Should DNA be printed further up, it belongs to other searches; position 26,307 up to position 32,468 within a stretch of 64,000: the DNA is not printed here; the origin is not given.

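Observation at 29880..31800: Seven CCP/Sushi-like modules (eukaryotic complement-control-type signature) in the C-terminal third of the giant protein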

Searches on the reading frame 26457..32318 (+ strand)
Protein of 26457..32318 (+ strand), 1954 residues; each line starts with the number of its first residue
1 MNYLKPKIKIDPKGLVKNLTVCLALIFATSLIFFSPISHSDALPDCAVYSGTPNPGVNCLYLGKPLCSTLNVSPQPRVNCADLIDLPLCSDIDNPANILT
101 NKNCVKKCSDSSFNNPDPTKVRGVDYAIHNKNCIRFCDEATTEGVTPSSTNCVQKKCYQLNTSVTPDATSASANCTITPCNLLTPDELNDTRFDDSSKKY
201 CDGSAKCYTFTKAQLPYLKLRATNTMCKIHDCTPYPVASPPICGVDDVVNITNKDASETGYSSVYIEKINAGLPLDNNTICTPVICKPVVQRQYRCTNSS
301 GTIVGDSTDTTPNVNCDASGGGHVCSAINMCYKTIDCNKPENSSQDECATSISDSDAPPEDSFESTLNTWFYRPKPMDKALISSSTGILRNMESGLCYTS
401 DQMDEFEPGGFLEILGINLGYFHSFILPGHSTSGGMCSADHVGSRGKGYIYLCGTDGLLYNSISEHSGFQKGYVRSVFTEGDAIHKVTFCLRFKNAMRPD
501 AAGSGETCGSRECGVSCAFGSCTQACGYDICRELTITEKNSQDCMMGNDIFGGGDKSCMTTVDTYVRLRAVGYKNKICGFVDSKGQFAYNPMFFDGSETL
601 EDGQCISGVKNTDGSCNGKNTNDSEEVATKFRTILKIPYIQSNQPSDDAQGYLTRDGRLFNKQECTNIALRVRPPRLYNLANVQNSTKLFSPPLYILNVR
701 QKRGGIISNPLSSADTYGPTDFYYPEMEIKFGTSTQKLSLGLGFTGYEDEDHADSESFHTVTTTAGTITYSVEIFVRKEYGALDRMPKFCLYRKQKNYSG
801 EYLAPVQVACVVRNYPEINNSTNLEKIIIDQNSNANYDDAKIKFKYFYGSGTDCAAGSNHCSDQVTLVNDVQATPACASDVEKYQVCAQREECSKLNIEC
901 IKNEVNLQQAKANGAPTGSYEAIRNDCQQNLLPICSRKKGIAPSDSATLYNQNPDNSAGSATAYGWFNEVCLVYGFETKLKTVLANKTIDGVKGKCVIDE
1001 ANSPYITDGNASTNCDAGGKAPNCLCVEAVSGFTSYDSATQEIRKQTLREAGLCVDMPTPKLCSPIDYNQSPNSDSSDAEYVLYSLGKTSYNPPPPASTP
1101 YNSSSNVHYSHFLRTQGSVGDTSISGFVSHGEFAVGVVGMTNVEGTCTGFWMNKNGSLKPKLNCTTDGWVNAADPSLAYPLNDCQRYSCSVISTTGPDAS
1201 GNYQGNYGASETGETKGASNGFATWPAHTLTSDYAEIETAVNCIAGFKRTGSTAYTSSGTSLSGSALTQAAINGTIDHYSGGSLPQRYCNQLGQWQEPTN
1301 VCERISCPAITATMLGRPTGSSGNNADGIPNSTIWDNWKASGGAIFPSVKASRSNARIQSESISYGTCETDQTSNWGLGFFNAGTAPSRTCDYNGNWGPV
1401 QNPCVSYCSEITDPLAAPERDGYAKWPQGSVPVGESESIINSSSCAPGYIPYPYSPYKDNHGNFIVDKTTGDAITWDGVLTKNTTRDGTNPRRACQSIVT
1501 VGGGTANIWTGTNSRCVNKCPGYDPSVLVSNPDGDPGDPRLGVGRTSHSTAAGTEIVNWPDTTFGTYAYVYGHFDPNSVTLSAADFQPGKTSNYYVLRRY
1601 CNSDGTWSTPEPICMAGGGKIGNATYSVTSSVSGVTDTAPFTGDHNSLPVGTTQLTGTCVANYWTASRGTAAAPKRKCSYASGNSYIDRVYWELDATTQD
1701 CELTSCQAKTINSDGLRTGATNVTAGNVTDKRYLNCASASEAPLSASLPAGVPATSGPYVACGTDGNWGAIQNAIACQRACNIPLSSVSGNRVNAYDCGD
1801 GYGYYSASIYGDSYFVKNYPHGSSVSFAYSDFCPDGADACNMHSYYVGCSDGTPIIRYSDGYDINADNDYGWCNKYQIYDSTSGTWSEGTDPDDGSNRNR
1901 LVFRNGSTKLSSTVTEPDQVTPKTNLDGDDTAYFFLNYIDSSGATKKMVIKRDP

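Call 8: find_homologous_proteins(query=window:26457-32318:+)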
Query window:26457-32318:+ (1954 aa): 136 proteins with E <= 0.001 among 6159 candidates; the best 120 are listed.
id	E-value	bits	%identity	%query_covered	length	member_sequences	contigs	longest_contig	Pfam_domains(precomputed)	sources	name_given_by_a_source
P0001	0.0e+0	4606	100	100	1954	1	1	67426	-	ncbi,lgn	-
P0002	0.0e+0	1488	43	92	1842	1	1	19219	-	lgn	-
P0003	0.0e+0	1456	43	94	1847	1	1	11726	-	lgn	-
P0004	0.0e+0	1448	43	91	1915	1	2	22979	-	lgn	-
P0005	0.0e+0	1424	42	93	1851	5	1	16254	-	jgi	-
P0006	0.0e+0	1416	42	94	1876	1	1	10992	-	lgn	-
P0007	0.0e+0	1412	43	93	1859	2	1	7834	-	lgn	-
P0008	0.0e+0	1393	42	94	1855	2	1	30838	PF25599.3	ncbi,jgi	jgi:hypothetical protein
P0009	0.0e+0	1392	41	94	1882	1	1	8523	-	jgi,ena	-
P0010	0.0e+0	1383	42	90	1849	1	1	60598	-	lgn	-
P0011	0.0e+0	1366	40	95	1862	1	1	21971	-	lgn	-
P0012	0.0e+0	1360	41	94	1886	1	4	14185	-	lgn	-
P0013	0.0e+0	1350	41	97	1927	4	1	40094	-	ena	-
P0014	0.0e+0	1339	40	95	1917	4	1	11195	-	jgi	jgi:hypothetical protein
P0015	0.0e+0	1330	42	90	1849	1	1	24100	-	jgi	-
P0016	0.0e+0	1326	43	73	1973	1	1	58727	PF25599.3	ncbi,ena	-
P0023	0.0e+0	1300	42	73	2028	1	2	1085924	-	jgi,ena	-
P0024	0.0e+0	1299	40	91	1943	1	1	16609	PF25599.3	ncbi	-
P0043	0.0e+0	1246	38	94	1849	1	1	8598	PF25599.3,PF00084.27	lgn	-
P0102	1.8e-262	893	35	96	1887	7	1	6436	PF00084.27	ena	-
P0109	4.5e-251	855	39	66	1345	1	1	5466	-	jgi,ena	jgi:hypothetical protein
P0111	1.4e-246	840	34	91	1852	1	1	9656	PF25599.3,PF00084.27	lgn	-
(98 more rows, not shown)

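Call 18: search_solved_structures(query=A1, max_evalue=1, show_alignments=3)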
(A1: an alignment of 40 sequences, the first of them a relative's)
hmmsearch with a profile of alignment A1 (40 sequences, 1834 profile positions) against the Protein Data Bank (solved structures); distinct sequences matched with E-value up to 1: 0.

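Call 21: find_related_loci(query=A1, collection=genome_contigs, flank=5000)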
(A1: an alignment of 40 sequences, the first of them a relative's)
Query A1 (1954 aa) in genome_contigs; peptide patterns used: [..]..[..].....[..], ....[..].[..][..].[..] (x = any residue, [..] = any of these).
86 stretches matched a pattern; 57 encode a relative of the query (tblastn E <= 1e-3); 54 distinct loci.
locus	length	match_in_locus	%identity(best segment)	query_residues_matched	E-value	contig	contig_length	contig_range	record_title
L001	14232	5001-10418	42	43-1861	0e+0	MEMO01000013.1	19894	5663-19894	MAG: Alphaproteobacteria bacterium RIFCSPLOWO2_01_FULL_40_26 rifcsplowo2_01_scaffold_20697, whole genome shotgun sequenc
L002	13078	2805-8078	40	16-1793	0e+0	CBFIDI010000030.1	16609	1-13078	MAG: Rickettsiales bacterium isolate Co_bin_67_permissive genome assembly, contig: Co_bin_67_permissive_c32, whole genom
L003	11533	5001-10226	42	1-1692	0e+0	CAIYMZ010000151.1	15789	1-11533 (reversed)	MAG: uncultured Alphaproteobacteria bacterium isolate Loclat_bin-14143 genome assembly, contig: bin-14143:151/175, whole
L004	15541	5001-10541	41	1-1790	0e+0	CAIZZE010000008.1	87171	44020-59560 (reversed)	MAG: uncultured Alphaproteobacteria bacterium isolate Loc080925-4-5m_bin-0125 genome assembly, contig: bin-0125:08/83, w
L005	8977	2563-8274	38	20-1888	0e+0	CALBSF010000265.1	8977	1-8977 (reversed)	MAG TPA_asm: uncultured Rickettsiales bacterium isolate SRR6231156_bin.78_CONCOCT_v1.1_MAG genome assembly, contig: ERZ6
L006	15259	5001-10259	43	1-1781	0e+0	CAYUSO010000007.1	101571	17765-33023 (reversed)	MAG TPA_asm: uncultured Rhizobium sp. isolate SRP257259_co1_339 genome assembly, contig: NODE_170_length_101571_cov_9.76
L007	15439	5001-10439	38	16-1864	0e+0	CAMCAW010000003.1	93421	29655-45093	MAG: Rickettsia typhi isolate ZE-13nov19-301 genome assembly, contig: ZE-13nov19-C137, whole genome shotgun sequence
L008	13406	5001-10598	41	1-1890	0e+0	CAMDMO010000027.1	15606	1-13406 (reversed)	MAG: Rickettsia typhi isolate MoE-23oct19-109 genome assembly, contig: MoE-23oct19-C4831, whole genome shotgun sequence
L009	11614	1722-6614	40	54-1738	0e+0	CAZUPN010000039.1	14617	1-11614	MAG TPA_asm: uncultured Rhizobiaceae bacterium isolate SRP219642_co4_49 genome assembly, contig: NODE_6892_length_14617_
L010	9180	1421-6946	38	1-1694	0e+0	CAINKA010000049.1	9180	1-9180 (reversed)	MAG: uncultured Alphaproteobacteria bacterium isolate LJ-5-9m_bin-1355 genome assembly, contig: bin-1355:049/168, whole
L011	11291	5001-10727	42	16-1836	0e+0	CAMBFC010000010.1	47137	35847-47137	MAG: Rickettsia typhi isolate MsH-30jul19-137 genome assembly, contig: MsH-30jul19-C1283, whole genome shotgun sequence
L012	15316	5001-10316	38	1-1734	0e+0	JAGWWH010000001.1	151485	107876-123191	MAG: Proteobacteria bacterium isolate REEB439 contig-150_81, whole genome shotgun sequence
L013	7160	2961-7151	43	1-1381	0e+0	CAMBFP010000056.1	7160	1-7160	MAG: Rhizobium sp. Q54 isolate TrE-25oct19-106 genome assembly, contig: TrE-25oct19-C16992, whole genome shotgun sequenc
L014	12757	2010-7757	36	23-1888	0e+0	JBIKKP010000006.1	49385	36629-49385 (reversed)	MAG: Rickettsiales bacterium isolate ME2014-08-03_3300034122_group5_bin53 Rohwer_bin1992_scaffold_101_c1, whole genome s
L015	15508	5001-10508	42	1-1781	0e+0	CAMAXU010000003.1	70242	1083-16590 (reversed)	MAG: Rickettsia typhi isolate ME-21oct19-9 genome assembly, contig: ME-21oct19-C469, whole genome shotgun sequence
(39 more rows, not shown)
